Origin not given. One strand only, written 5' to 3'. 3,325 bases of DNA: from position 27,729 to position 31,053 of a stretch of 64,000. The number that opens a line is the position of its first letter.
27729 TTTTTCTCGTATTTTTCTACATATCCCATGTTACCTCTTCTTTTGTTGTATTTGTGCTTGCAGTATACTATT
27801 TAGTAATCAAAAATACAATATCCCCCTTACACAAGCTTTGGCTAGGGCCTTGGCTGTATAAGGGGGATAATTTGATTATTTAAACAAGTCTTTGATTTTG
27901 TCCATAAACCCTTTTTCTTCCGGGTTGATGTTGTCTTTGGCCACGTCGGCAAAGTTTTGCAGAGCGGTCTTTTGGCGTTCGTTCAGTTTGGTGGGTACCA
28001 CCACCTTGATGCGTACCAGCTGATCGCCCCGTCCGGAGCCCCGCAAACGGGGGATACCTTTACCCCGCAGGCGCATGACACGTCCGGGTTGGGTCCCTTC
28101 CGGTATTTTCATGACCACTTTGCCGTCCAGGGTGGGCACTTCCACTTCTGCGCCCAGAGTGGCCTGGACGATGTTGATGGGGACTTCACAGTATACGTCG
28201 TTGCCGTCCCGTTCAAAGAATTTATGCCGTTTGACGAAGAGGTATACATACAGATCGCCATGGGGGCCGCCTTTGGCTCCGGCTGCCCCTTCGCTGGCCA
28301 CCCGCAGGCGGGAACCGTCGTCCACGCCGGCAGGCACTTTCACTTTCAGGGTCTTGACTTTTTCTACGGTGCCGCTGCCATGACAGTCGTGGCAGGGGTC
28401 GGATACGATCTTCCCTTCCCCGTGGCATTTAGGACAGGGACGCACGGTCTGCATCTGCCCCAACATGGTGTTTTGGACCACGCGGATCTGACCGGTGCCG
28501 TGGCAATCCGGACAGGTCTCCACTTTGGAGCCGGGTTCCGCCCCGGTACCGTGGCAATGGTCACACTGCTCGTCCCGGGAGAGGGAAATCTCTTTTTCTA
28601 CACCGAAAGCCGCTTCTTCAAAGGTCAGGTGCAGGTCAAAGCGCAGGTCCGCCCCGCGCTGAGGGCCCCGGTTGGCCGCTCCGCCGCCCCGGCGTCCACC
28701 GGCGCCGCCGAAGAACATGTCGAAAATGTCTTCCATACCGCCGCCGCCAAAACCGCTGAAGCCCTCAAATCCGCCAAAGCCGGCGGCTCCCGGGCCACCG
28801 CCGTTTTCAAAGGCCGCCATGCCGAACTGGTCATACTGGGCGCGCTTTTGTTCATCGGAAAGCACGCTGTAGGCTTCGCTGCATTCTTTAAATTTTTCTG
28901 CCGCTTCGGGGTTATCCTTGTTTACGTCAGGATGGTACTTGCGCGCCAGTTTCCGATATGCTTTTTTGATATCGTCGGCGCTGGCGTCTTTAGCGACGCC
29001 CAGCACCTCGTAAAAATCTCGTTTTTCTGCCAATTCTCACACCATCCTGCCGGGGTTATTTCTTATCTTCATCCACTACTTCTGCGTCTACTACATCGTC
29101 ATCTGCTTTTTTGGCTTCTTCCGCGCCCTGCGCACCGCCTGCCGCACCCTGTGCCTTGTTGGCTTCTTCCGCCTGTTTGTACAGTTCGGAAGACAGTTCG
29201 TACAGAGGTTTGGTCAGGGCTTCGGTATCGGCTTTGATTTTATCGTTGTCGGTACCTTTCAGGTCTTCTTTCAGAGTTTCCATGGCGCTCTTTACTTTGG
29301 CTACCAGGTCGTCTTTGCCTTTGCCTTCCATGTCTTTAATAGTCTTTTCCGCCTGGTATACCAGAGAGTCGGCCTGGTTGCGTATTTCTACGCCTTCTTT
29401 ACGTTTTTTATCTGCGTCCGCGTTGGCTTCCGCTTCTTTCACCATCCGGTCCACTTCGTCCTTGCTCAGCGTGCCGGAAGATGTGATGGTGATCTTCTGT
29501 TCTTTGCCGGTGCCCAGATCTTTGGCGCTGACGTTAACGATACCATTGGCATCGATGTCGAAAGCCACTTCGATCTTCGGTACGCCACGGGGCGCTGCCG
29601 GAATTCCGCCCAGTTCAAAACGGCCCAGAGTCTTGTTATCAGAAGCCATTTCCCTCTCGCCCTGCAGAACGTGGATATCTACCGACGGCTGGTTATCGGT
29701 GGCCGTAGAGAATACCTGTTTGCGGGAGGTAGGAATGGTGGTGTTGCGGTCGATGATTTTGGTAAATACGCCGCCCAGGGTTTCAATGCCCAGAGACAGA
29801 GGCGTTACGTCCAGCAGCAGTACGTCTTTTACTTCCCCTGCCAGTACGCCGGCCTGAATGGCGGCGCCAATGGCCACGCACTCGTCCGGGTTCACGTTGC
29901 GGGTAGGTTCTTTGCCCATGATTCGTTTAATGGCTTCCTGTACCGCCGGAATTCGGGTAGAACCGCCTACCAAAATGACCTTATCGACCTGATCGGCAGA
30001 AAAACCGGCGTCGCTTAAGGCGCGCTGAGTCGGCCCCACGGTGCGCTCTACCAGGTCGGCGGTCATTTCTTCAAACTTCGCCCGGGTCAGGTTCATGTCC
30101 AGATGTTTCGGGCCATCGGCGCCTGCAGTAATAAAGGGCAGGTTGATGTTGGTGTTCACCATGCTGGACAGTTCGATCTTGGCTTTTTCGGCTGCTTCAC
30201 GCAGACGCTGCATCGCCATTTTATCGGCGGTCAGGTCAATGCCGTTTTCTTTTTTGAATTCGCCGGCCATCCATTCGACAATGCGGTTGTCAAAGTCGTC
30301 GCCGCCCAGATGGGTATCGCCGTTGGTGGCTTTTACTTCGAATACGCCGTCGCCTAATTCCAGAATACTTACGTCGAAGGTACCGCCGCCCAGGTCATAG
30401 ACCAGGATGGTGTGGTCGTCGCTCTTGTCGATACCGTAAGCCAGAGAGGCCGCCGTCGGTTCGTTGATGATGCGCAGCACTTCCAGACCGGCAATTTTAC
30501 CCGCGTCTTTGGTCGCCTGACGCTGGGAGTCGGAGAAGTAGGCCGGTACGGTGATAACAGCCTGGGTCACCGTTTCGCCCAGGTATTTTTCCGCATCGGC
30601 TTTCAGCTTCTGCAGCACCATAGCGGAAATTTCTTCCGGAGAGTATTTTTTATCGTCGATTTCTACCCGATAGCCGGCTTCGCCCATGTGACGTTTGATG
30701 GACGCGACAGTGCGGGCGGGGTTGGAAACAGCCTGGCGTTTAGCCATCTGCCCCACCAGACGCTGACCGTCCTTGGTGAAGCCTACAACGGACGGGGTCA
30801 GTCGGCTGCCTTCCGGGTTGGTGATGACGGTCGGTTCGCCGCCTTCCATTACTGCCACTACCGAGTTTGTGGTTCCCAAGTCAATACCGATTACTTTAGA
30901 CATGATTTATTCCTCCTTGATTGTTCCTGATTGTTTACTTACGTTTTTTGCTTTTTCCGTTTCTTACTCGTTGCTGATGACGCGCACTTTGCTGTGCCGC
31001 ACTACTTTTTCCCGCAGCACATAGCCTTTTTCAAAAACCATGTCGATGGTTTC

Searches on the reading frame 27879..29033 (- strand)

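Call 14: search_protein_families(library=pfam, proteins=[window:27879-29033:-], max_evalue=0.001)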
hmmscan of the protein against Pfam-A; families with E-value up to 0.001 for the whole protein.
window:27879-29033:- (385 aa): 6 families
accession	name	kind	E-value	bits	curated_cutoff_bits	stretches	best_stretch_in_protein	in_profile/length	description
PF01556.23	DnaJ_C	-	3.8e-55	186.5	26.6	1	131-347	2-152/152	DnaJ C terminal domain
PF00226.36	DnaJ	-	6.2e-29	100.3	27.8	1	6-68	1-63/63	DnaJ domain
PF00684.25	DnaJ_CXXCXGXG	-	2e-20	73.3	32.7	1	157-221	1-65/65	DnaJ central domain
PF20833.2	RNase_E_G_Thio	-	1.2e-05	25.8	26.8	0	173-196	1-24/86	RNase E/G, Thioredoxin-like domain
PF17302.8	DUF5351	-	4.3e-05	24.1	27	0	172-182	18-28/29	Family of unknown function (DUF5351)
PF15777.11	Anti-TRAP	-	7.9e-05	23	32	0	172-210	11-43/59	Tryptophan RNA-binding attenuator protein inhibitory protein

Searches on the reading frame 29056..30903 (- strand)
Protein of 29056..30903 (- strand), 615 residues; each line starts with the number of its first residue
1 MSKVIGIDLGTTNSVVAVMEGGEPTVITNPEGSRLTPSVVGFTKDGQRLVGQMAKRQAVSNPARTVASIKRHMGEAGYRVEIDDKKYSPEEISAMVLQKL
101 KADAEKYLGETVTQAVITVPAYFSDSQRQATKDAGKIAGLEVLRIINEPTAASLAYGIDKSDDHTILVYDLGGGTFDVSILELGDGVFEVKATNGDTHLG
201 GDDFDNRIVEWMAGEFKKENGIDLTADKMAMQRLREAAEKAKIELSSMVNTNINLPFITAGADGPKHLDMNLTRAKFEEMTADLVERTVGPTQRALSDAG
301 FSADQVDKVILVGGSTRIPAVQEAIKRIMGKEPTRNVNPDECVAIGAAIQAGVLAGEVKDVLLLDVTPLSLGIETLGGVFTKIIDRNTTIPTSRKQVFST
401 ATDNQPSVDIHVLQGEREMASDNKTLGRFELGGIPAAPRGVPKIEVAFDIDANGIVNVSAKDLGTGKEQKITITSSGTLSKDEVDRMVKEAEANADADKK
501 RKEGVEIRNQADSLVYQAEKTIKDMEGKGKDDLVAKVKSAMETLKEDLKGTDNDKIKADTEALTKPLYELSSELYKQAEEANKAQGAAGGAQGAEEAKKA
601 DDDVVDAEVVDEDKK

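Call 14: search_protein_families(library=pfam, proteins=[window:29059-30903:-], max_evalue=0.001)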
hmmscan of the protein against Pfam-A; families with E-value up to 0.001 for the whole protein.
window:29059-30903:- (615 aa): 2 families
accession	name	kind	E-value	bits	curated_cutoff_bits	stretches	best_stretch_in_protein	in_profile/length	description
PF00012.26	HSP70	-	6e-254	844.2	20.6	1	4-575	1-598/599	Hsp70 protein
PF06723.19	MreB_Mbl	-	3.3e-20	72.6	27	1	3-349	2-317/327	MreB/Mbl protein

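Call 39: list_cluster_members(proteins=[window:29056-30903:-, window:12666-13817:-, window:14378-18328:-, window:11567-12313:-])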
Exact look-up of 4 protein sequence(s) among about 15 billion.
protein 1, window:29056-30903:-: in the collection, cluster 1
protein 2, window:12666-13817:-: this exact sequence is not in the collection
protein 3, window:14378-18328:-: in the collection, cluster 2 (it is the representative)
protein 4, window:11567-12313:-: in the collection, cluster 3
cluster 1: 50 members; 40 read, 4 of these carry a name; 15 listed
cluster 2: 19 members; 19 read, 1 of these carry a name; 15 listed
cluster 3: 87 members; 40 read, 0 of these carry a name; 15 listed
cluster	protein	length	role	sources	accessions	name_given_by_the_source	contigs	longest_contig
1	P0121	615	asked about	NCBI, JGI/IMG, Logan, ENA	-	-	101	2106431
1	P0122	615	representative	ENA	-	-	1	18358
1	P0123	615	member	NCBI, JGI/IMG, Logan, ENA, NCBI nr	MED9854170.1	MAG: molecular chaperone DnaK [Succiniclasticum sp.] | molecular chaperone DnaK [Succiniclasticum sp.]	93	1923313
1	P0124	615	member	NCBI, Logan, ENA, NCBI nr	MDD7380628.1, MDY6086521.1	MAG: molecular chaperone DnaK [Succiniclasticum sp.] | molecular chaperone DnaK [Succiniclasticum sp.]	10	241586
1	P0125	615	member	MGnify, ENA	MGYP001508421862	CR=1 FL=1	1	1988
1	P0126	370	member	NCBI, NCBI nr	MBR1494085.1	MAG: Hsp70 family protein, partial [Acidaminococcaceae bacterium] | Hsp70 family protein [Acidaminococcaceae bacterium]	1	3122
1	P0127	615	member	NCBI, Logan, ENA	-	-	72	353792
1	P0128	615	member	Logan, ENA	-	-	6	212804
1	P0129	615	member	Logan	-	-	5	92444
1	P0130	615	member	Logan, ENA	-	-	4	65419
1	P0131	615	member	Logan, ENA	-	-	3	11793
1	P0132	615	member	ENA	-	-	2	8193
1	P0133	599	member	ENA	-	-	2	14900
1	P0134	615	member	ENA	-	-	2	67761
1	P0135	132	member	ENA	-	-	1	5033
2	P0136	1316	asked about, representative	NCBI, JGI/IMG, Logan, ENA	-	-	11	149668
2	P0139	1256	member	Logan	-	-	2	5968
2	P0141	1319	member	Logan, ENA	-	-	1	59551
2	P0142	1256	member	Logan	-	-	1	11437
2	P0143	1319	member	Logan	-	-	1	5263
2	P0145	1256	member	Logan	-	-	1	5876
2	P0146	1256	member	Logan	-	-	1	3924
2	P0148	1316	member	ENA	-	-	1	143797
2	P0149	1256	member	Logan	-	-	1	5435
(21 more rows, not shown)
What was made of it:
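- Organism: the DnaK cluster is named Succiniclasticum sp. (call 39).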

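Call 45: find_encoding_contigs(protein=P0141, flank=8000, max_places=4)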
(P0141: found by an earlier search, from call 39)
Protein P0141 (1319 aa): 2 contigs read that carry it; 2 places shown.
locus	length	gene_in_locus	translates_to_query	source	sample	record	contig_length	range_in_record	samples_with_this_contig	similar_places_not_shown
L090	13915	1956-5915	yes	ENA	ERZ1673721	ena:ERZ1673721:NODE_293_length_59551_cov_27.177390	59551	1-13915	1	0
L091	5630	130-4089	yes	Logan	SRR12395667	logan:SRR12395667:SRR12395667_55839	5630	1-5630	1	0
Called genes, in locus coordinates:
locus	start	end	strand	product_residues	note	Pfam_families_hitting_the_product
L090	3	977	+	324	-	?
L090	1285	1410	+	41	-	-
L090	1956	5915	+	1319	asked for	PF13018:ESPR, PF05662:YadA_stalk, PF03895:YadA_anchor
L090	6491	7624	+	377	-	PF03977:OAD_beta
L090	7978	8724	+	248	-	PF20260:PUA_4, PF04452:Methyltrans_RNA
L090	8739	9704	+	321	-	PF06325:PrmA, PF05175:MTS, PF12847:Methyltransf_18, PF08241:Methyltransf_11 (weak), PF08242:Methyltransf_12 (weak), PF13649:Methyltransf_25, PF13847:Methyltransf_31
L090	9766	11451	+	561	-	PF00919:UPF0004, PF04055:Radical_SAM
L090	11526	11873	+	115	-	PF11969:DcpS_C, PF01230:HIT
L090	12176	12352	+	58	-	PF01165:Ribosomal_S21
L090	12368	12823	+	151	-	PF09424:YqeY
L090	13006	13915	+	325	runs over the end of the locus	PF12127:FloA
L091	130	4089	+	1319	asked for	PF13018:ESPR, PF05662:YadA_stalk, PF03895:YadA_anchor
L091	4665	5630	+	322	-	?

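Call 46: find_encoding_contigs(protein=P0142, flank=8000, max_places=4)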
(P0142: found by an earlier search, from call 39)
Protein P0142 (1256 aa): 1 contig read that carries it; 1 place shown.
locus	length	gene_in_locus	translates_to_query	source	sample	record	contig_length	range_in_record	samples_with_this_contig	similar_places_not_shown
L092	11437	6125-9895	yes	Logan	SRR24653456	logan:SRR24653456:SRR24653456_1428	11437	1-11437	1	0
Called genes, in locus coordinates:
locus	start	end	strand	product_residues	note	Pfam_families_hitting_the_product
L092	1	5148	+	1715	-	?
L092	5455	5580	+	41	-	-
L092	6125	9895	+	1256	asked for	PF13018:ESPR, PF05662:YadA_stalk, PF03895:YadA_anchor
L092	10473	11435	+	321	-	?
